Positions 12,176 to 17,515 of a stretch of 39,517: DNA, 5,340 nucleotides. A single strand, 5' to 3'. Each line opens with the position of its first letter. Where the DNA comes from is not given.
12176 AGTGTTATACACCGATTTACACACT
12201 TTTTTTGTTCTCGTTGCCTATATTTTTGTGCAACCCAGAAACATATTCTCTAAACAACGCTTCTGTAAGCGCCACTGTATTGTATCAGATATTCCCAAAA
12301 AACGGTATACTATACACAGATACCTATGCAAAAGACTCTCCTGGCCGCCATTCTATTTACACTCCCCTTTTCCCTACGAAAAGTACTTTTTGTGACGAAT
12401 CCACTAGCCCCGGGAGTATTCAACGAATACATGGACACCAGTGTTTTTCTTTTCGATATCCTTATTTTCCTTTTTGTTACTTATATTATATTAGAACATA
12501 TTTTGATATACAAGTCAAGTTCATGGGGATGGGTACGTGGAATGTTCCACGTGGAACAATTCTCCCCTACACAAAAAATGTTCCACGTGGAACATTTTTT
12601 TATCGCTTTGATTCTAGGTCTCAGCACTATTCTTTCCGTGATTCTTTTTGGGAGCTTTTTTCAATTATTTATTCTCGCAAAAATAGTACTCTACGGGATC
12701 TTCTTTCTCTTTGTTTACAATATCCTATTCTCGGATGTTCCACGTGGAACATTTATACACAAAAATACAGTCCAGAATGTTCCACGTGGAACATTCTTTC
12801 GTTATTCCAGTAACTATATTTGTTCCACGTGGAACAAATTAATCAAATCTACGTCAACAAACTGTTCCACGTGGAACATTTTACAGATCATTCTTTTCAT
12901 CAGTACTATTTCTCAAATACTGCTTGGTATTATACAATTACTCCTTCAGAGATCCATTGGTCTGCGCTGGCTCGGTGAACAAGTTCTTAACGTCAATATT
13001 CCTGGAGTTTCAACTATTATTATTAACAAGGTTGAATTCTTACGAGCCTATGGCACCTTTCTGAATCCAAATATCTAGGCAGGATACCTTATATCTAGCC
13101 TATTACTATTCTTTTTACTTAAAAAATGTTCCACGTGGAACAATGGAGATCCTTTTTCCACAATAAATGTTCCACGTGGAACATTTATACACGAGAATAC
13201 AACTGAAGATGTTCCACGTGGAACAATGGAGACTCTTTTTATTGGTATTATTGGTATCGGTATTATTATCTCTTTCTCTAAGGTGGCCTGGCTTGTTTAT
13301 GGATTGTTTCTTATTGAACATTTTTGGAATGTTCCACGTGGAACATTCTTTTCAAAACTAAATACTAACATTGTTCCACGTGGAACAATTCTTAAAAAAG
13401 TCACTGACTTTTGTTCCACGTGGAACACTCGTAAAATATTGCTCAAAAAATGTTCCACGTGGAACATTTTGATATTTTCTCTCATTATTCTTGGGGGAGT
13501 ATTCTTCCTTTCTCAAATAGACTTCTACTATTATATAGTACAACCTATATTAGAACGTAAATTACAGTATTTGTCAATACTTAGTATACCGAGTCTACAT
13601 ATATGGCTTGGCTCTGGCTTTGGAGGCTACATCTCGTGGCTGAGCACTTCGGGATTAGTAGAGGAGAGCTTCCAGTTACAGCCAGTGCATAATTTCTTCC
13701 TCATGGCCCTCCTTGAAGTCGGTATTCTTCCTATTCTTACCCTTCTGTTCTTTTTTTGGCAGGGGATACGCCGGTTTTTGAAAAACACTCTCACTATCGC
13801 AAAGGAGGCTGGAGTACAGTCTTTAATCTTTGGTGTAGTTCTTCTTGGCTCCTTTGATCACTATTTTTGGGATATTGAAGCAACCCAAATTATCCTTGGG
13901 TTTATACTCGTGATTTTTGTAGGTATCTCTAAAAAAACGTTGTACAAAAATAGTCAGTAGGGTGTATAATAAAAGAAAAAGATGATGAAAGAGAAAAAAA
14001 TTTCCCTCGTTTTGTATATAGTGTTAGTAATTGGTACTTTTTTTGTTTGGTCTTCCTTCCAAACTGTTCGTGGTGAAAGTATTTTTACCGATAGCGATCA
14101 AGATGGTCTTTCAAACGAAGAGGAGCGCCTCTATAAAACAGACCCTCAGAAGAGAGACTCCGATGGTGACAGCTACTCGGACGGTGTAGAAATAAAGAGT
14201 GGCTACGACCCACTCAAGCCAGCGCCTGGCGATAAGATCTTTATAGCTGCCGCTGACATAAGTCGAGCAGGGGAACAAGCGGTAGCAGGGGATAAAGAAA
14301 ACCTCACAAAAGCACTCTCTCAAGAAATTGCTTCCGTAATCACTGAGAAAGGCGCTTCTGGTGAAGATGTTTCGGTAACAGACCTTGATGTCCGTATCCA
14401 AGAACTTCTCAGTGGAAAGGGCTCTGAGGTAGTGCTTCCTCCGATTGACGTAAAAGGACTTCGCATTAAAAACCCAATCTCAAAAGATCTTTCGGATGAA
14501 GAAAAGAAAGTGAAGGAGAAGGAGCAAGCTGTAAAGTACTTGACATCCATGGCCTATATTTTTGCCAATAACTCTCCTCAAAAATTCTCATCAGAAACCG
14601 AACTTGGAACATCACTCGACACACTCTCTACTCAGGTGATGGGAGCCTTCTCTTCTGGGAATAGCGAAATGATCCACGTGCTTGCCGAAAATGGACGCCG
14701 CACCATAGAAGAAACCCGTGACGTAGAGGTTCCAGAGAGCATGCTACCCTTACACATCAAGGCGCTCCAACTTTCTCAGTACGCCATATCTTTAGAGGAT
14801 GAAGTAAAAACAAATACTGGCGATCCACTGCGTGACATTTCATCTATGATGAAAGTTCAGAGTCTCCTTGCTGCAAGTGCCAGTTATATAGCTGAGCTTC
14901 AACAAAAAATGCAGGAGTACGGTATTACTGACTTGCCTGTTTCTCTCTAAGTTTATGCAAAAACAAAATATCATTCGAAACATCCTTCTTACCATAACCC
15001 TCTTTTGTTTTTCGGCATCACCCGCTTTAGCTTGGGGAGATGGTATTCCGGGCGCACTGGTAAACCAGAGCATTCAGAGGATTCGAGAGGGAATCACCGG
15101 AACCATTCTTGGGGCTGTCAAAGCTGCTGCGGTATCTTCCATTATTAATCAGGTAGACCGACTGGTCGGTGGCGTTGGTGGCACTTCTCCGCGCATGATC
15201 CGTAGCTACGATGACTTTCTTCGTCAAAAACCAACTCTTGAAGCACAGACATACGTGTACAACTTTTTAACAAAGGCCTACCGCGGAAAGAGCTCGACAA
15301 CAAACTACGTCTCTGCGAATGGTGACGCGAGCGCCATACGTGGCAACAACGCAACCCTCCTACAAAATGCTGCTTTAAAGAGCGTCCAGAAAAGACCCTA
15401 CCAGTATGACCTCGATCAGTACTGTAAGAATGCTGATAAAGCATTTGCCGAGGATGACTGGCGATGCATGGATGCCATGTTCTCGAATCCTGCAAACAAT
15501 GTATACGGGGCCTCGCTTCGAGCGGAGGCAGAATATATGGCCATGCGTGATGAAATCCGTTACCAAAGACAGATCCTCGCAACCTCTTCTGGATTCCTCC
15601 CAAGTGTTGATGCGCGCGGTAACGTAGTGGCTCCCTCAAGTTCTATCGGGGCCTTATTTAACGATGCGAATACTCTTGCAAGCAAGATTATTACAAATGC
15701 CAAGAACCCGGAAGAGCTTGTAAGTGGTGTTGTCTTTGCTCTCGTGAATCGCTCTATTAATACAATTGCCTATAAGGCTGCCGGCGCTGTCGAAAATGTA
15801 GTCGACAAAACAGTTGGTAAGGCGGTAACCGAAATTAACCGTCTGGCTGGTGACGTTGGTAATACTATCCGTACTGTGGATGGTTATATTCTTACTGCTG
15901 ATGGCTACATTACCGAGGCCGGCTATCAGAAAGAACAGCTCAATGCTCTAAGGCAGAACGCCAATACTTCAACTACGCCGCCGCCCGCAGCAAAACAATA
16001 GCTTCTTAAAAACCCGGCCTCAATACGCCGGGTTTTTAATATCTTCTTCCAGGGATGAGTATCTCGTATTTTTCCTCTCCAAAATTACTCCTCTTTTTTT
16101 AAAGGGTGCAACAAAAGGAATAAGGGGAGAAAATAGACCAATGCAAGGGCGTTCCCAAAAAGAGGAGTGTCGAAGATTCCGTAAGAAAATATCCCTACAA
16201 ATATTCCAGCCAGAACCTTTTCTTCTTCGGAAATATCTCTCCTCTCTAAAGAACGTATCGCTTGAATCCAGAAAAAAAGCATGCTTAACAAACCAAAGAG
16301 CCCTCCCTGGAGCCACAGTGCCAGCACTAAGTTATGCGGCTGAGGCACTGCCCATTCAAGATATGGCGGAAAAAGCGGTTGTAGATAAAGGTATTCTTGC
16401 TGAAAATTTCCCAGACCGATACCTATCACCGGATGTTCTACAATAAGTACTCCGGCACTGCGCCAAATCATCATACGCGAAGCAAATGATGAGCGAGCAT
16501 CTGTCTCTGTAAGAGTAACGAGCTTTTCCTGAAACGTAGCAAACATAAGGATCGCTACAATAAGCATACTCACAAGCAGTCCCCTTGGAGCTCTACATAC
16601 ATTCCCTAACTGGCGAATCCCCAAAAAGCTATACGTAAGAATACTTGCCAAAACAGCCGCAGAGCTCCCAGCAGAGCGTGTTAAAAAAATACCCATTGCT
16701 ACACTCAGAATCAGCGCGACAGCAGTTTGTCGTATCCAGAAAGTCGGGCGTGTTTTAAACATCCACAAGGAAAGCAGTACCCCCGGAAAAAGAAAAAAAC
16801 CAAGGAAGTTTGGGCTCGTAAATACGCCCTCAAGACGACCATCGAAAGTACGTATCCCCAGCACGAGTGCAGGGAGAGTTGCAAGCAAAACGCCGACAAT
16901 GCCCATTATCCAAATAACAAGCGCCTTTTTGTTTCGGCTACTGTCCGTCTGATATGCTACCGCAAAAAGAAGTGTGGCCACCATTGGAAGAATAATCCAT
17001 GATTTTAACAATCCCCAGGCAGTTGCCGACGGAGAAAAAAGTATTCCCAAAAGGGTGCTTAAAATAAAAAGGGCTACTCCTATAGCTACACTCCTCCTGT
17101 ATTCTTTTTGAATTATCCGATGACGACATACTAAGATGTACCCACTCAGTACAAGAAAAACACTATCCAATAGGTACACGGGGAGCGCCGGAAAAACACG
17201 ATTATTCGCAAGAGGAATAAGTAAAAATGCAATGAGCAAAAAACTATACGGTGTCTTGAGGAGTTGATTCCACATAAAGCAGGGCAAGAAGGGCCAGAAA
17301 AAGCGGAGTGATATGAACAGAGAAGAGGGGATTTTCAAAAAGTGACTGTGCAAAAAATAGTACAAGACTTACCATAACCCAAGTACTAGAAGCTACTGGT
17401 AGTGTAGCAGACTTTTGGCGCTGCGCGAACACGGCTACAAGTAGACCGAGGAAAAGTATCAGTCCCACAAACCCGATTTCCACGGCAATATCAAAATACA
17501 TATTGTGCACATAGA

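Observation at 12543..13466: Thirteen identical parS-type palindromes phased at about 42 bp: a sopC-like 'super-centromere' about 10 kb from dnaA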

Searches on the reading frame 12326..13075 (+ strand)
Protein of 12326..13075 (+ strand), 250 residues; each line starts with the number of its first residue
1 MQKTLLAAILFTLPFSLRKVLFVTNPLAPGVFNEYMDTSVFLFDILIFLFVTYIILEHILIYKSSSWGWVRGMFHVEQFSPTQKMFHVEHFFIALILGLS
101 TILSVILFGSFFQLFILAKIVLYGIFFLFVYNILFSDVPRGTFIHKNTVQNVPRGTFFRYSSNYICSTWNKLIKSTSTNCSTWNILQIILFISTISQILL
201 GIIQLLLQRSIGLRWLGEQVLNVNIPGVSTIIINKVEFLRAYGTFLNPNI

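Call 8: search_protein_families(library=pfam, proteins=[window:12326-13075:+], max_evalue=0.01)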
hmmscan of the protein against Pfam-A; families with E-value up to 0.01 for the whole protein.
window:12326-13075:+ (250 aa): 0 families

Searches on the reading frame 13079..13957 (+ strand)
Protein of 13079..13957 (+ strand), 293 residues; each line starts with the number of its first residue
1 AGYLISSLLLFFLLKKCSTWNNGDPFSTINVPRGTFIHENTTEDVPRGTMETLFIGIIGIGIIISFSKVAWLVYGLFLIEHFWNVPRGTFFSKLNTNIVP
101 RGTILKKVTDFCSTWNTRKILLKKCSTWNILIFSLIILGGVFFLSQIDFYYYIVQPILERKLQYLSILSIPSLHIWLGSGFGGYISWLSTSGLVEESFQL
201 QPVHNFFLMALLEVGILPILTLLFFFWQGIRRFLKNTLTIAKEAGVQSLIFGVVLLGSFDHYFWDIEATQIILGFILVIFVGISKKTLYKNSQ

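Call 8: search_protein_families(library=pfam, proteins=[window:13079-13957:+], max_evalue=0.01)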
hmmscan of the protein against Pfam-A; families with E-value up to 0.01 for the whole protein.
window:13079-13957:+ (293 aa): 0 families

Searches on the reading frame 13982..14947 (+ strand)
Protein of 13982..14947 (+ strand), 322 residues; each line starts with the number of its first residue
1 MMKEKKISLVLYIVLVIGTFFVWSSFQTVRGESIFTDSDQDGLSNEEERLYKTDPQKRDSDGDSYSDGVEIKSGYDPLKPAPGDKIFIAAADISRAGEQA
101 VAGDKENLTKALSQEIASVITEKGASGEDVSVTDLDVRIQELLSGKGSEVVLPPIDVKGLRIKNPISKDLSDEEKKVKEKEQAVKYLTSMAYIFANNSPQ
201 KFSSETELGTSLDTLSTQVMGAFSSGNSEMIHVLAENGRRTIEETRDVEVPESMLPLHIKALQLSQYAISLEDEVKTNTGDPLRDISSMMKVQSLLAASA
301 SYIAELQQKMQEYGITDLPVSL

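Call 8: search_protein_families(library=pfam, proteins=[window:13982-14947:+], max_evalue=0.01)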
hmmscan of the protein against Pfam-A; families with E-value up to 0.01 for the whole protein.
window:13982-14947:+ (322 aa): 1 family
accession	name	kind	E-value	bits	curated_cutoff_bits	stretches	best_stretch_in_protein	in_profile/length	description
PF18884.5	TSP3_bac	-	6.2e-09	36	25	1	37-57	1-21/22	Bacterial TSP3 repeat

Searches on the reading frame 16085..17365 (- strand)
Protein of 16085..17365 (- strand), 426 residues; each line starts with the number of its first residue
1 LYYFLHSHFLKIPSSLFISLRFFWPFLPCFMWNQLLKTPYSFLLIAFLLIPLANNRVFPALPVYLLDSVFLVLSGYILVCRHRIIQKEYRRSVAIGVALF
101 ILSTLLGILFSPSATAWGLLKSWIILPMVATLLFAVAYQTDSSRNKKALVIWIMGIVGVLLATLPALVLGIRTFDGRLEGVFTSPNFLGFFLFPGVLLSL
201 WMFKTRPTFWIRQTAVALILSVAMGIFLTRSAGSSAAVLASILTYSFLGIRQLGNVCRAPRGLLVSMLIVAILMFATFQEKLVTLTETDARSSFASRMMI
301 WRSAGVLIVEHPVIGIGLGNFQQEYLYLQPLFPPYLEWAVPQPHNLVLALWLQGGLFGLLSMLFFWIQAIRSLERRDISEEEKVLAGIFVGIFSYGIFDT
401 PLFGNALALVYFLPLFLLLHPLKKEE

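Call 86: search_protein_families(library=pfam, proteins=[window:16085-17365:-], max_evalue=0.01)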
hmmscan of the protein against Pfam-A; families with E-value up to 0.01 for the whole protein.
window:16085-17365:- (426 aa): 1 family
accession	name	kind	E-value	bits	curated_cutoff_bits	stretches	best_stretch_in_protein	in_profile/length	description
PF04932.20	Wzy_C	-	3.8e-18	66.1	31.7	1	219-362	3-148/149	O-Antigen ligase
